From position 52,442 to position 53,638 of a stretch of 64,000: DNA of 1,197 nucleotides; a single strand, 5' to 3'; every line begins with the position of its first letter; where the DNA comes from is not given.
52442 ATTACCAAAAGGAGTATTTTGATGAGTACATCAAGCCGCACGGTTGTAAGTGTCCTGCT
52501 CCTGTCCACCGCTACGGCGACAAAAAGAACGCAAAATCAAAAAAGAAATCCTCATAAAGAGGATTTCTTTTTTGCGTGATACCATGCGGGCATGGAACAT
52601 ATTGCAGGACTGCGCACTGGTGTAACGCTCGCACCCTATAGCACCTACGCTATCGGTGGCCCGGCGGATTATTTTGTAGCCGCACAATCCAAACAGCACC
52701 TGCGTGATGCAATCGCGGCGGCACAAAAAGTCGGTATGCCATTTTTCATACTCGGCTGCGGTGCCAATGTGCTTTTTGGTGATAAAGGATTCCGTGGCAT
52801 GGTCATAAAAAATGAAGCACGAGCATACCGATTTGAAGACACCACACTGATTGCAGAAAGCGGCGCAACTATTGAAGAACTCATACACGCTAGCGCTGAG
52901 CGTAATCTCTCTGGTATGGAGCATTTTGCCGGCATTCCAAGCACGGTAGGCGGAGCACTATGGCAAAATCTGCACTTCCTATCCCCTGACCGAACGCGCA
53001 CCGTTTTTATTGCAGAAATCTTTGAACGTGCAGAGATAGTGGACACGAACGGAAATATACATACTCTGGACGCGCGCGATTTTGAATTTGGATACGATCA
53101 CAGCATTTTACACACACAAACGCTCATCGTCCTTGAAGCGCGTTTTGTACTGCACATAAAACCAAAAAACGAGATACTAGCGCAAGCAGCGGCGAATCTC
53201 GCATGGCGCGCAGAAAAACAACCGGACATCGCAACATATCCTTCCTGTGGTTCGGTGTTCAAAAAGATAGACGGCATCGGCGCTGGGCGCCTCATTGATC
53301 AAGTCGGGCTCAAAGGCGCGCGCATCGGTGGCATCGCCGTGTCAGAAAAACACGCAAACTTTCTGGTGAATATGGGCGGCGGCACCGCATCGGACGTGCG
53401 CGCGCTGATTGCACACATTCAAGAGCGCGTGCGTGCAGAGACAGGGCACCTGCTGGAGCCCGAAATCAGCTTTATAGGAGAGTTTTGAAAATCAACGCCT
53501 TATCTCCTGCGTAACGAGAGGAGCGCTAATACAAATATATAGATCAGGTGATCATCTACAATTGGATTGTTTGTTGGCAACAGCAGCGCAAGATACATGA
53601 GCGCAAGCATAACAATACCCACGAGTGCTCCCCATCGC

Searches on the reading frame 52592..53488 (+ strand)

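Call 66: search_protein_families(library=pfam, proteins=[window:52592-53488:+], max_evalue=0.001)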
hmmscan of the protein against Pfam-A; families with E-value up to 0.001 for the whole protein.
window:52592-53488:+ (298 aa): 2 families
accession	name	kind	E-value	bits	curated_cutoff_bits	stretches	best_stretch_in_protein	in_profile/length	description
PF02873.21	MurB_C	-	5.3e-30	104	27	1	195-295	2-99/99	UDP-N-acetylenolpyruvoylglucosamine reductase, C-terminal domain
PF01565.28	FAD_binding_4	-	1.9e-14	54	26.4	1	26-159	2-138/139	FAD binding domain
